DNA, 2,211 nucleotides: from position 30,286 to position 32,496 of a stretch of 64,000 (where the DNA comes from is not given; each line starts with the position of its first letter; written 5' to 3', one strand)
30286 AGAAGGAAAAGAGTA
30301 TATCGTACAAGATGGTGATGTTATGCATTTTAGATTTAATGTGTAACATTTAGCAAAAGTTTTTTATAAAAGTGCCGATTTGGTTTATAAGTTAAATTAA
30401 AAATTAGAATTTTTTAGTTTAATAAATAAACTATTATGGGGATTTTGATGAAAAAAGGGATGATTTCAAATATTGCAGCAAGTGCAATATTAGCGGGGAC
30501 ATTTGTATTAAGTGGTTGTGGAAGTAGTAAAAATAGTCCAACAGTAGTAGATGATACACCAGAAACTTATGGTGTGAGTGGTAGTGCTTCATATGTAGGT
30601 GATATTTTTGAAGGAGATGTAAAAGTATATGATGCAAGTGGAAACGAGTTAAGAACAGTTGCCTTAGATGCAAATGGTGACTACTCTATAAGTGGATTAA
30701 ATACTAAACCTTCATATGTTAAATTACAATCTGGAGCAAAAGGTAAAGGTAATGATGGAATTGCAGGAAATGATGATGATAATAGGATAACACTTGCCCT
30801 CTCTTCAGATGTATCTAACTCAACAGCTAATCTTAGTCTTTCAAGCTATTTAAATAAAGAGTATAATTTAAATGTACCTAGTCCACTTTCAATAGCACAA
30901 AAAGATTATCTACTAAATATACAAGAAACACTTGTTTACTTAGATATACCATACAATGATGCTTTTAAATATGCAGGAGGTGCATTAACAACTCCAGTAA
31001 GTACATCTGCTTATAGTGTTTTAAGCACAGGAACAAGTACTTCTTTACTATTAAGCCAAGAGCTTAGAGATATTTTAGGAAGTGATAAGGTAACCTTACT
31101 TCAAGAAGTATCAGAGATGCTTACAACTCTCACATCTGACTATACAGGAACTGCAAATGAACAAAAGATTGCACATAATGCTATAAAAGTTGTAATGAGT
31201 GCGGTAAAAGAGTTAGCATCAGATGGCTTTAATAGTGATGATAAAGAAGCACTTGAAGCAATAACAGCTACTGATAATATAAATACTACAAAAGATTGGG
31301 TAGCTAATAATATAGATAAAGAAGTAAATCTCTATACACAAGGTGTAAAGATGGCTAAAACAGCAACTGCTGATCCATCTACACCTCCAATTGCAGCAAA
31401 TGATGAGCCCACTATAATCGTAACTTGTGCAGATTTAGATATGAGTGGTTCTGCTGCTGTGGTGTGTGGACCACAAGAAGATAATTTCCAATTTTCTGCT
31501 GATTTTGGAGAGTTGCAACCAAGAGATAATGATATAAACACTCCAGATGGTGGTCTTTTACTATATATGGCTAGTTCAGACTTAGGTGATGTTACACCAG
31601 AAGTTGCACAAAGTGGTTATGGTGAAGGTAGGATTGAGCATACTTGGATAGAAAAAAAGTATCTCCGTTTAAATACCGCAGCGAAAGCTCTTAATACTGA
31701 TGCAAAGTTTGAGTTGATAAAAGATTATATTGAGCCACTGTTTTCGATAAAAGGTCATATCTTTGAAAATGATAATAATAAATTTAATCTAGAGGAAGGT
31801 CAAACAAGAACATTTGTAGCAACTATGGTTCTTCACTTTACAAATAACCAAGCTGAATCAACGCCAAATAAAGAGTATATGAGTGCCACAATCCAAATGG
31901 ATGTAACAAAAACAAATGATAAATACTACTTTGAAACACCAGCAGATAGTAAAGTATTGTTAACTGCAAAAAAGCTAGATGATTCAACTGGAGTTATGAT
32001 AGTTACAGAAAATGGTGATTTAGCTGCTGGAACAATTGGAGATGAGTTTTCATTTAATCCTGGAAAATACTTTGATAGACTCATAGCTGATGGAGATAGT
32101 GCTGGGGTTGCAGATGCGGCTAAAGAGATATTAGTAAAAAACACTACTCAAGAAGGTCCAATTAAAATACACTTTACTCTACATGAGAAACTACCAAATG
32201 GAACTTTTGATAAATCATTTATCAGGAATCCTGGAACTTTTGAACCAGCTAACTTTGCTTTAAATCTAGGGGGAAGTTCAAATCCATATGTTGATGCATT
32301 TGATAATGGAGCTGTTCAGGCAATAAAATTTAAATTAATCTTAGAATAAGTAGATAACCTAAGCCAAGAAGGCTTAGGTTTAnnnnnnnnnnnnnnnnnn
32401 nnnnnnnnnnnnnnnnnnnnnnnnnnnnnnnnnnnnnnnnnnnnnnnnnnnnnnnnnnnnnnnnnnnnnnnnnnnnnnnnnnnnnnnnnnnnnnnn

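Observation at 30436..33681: Convergent paralogous lipoproteins sharing an unassigned ~300-aa C-terminal domain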

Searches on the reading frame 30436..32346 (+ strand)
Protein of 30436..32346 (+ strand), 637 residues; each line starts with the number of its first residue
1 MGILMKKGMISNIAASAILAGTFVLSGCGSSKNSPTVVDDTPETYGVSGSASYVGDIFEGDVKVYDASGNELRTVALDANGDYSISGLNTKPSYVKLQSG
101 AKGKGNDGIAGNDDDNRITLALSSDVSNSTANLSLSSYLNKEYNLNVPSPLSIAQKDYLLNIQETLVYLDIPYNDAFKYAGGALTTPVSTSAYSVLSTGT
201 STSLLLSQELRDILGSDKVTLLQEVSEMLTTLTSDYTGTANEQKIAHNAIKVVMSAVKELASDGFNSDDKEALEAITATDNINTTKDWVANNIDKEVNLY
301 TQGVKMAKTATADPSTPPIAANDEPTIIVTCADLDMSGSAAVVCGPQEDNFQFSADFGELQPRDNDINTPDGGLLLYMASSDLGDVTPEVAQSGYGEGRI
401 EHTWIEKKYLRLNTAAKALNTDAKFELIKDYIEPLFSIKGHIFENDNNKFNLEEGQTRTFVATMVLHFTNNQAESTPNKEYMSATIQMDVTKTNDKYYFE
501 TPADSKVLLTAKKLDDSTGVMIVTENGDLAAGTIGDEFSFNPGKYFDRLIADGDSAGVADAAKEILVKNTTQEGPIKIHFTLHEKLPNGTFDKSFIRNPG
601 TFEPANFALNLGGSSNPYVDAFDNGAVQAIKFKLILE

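Call 4: search_protein_families(library=pfam, proteins=[window:30436-32346:+], max_evalue=1)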
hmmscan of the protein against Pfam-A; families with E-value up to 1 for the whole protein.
window:30436-32346:+ (637 aa): 0 families

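Call 5: search_protein_families(library=ncbifam, proteins=[window:30436-32346:+], max_evalue=1)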
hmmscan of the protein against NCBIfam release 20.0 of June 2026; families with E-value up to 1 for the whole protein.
window:30436-32346:+ (637 aa): 2 families
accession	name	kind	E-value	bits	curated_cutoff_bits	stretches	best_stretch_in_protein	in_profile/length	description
NF045575.1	cas6_csf5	equivalog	0.00028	20.8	150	1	447-529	99-184/221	type IV CRISPR-associated endonuclease Csf5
NF047847.2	SS_mature_LptM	equivalog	0.36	11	27.7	1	9-29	5-21/31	LPS translocon maturation chaperone LptM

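Call 6: search_solved_structures(query=window:30436-32346:+, max_evalue=1)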
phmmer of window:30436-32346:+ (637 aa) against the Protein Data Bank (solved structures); distinct sequences matched with E-value up to 1: 0.

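Call 9: find_homologous_proteins(query=window:30436-32346:+)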
Query window:30436-32346:+ (637 aa): 7 proteins with E <= 0.001 among 8000 candidates.
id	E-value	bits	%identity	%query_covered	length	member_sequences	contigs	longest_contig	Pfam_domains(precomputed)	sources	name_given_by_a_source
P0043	0.0e+0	1393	100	99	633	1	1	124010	-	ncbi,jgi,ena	-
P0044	0.0e+0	1199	87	99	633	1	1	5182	-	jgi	-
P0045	1.2e-286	970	69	99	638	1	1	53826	-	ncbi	-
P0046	8.6e-278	941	68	100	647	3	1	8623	-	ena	-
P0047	6.6e-275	931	67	99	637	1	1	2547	-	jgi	jgi:hypothetical protein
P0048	2.4e-266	903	65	99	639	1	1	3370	-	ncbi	-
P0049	5.6e-219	747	55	99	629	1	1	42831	-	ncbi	-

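Call 41: find_homologous_proteins(query=A3, max_evalue=0.001)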
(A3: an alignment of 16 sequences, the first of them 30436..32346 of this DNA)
Query A3 (16 sequences) (637 aa, profile of the alignment): 8 proteins with E <= 0.001 among 8000 candidates.
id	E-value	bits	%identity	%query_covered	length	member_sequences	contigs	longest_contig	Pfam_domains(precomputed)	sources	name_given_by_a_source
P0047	5.0e-258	876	67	99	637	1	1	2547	-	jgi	jgi:hypothetical protein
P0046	6.7e-256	869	68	100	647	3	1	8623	-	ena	-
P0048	2.3e-254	864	65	99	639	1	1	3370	-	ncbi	-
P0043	4.4e-252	856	100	99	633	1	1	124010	-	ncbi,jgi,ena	-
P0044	5.7e-250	849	87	99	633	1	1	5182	-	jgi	-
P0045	1.1e-249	848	69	99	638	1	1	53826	-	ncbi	-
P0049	1.1e-231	789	55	99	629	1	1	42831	-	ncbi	-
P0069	3.3e-4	37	43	4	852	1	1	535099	PF23623.2,PF07210.19,PF17802.8,PF23193.2,PF00775.28,PF13620.13,PF17210.10,PF13715.13,PF22902.3,PF11974.15,PF24025.2,PF22904.4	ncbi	-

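Call 44: find_encoding_contigs(protein=P0049, flank=8000, max_places=2)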
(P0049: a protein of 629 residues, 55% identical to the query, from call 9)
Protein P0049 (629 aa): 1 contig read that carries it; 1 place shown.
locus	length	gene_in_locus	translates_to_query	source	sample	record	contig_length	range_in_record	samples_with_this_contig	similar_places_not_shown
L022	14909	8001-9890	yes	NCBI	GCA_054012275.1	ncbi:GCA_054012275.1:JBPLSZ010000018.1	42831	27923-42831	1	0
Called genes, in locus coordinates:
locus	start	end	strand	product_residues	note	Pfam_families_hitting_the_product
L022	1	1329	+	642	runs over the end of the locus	PF13426:PAS_9 (weak), PF00512:HisKA, PF02518:HATPase_c, PF00072:Response_reg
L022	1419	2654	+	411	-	PF00072:Response_reg, PF02518:HATPase_c, PF14501:HATPase_c_5 (weak)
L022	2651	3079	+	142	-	PF02502:LacAB_rpiB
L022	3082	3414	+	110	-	PF24161:CCDC39 (weak)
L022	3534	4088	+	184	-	PF00156:Pribosyltran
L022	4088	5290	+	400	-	PF00291:PALP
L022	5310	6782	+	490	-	PF02789:Peptidase_M17_N, PF00883:Peptidase_M17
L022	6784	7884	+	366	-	PF01926:MMR_HSR1, PF02421:FeoB_N (weak), PF06071:YchF-GTPase_C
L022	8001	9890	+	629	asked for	-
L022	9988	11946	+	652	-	PF06082:YjbH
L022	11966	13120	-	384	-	PF15418:DUF4625 (faint), PF00801:PKD (faint), PF17963:Big_9 (faint), PF18911:PKD_4 (faint), PF22352:K319L-like_PKD (faint), PF07495:Y_Y_Y (faint)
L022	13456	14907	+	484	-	?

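Call 50: search_protein_families(library=ncbifam, proteins=[L022:9988-11943:+, L022:11969-13120:-], max_evalue=0.01)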
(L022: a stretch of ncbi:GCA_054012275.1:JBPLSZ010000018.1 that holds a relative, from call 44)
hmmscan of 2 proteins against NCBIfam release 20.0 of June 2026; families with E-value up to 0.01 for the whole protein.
L022:9988-11943:+ (652 aa): 0 families

L022:11969-13120:- (384 aa): 3 families
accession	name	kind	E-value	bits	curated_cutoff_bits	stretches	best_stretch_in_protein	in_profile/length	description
NF038112.1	myxo_dep_M36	subfamily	2.2e-11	41.7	1500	2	112-373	1257-1470/1604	myxosortase-dependent M36 family metallopeptidase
NF012211.1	tand_rpt_95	domain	9.4e-06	25.5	90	0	338-373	50-85/98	tandem-95 repeat protein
NF038111.1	rhom_dep_M36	equivalog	0.0035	14.8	1700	0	143-262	1178-1276/1315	rhombosortase-dependent M36 family metallopeptidase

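Call 61: predict_structure(alignment_id=A3)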
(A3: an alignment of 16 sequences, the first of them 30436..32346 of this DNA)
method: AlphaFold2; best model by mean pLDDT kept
length: 637 residues; sequences in the alignment: 16
mean_pLDDT: 82.1   pTM: 0.81
mean pLDDT of the five models: 82.1, 80.3, 80.0, 78.2, 77.6
residues with pLDDT >= 90: 265; 70-90: 279; 50-70: 35; < 50: 58
segments of 3 or more residues with pLDDT < 50: 1-39, 189-194, 363-370, 530-534
pLDDT, mean of each block of 10 residues (from residue 1): 27 26 30 41 89 93 96 94 95 95 88 84 95 96 90 91 90 91 72 57 87 88 91 86 92 92 79 92 95 90 93 92 85 85 83 77 47 79 86 83 89 95 93 77 66 87 91 80 90 81 88 88 78 54 76 79 92 91 86 82 91 88 87 89
secondary structure, 60 per line:
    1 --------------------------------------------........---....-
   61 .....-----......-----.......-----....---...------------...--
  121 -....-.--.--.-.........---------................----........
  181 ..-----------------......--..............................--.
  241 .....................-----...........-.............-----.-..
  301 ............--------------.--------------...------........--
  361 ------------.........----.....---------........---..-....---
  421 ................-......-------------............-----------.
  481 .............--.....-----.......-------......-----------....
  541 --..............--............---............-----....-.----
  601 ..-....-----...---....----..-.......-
elements in order: E45-52 E56-59 E61-65 E71-76 E82-88 E94-97 E101-103 E116-118 E122-125 H135-143 H153-168 H173-182 H200-205 H208-237 H240-261 H267-277 H279-291 H299-312 E342-344 E351-358 E373-381 E386-390 E400-407 H414-417 H421-436 E438-443 E457-468 E480-493 E496-500 E506-512 E520-525 E537-540 H543-556 H559-570 E574-585 E591-594 H604-607 H619-622 E630-636

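Call 71: search_protein_families(library=phrogs, proteins=[window:30436-32346:+], max_evalue=0.1)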
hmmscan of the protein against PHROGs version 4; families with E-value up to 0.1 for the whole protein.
window:30436-32346:+ (637 aa): 0 families

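Call 80: fold_search(model_id=the predicted structure, library=viral)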
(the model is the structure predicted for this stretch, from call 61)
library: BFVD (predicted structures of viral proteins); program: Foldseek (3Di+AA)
matches with E <= 10: 678; with E <= 0.001: 0
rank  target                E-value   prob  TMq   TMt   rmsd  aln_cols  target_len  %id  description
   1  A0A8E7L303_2          1.7e-02  0.09  0.08  0.07  28.9       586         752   12  Tail protein [Enterococcus phage 113]
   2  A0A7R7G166            2.4e-02  0.97  0.09  0.19  14.4       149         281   12  (no name in the UniProt tables at hand)
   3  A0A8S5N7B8            2.4e-02  0.21  0.08  0.17  15.9       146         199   11  Uncharacterized protein [Myoviridae sp. ct8ME27]
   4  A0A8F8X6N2            3.0e-02  0.51  0.07  0.21  14.8       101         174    9  (no name in the UniProt tables at hand)
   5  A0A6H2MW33            3.9e-02  0.66  0.08  0.21   8.0       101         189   12  P4-MP [Torilis crimson leaf virus]
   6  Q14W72                4.3e-02  0.60  0.09  0.17  11.3       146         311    7  ORF34 [Ranid herpesvirus 2]
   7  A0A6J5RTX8            4.6e-02  0.99  0.11  0.26  19.7       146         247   12  Uncharacterized protein [uncultured Caudovirales phage]
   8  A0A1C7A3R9            5.3e-02  0.97  0.10  0.21   8.2       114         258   17  VP6 [Haloarcula californiae icosahedral virus 1]
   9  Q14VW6                5.3e-02  0.69  0.09  0.16  10.8       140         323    8  ORF140 [Ranid herpesvirus 2]
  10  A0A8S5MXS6            6.9e-02  0.96  0.11  0.13   5.1       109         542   14  Tail collar fiber protein [Myoviridae sp. ctRRy11]
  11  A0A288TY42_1          6.9e-02  0.06  0.08  0.05  25.7       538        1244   11  Putative tail fiber [Enterococcus phage EFP01]
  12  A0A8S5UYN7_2          6.9e-02  0.04  0.06  0.05  42.4       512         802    9  Endosialidase chaperone [Siphoviridae sp. ctkKt3]
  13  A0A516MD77            7.6e-02  0.30  0.06  0.04  18.2        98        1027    8  (no name in the UniProt tables at hand)
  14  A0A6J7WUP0            7.6e-02  0.20  0.07  0.20  10.0       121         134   11  Uncharacterized protein [uncultured Caudovirales phage]
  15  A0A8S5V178            7.6e-02  0.15  0.11  0.07  28.6       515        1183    7  Baseplate J like protein [Siphoviridae sp. ct3r22]
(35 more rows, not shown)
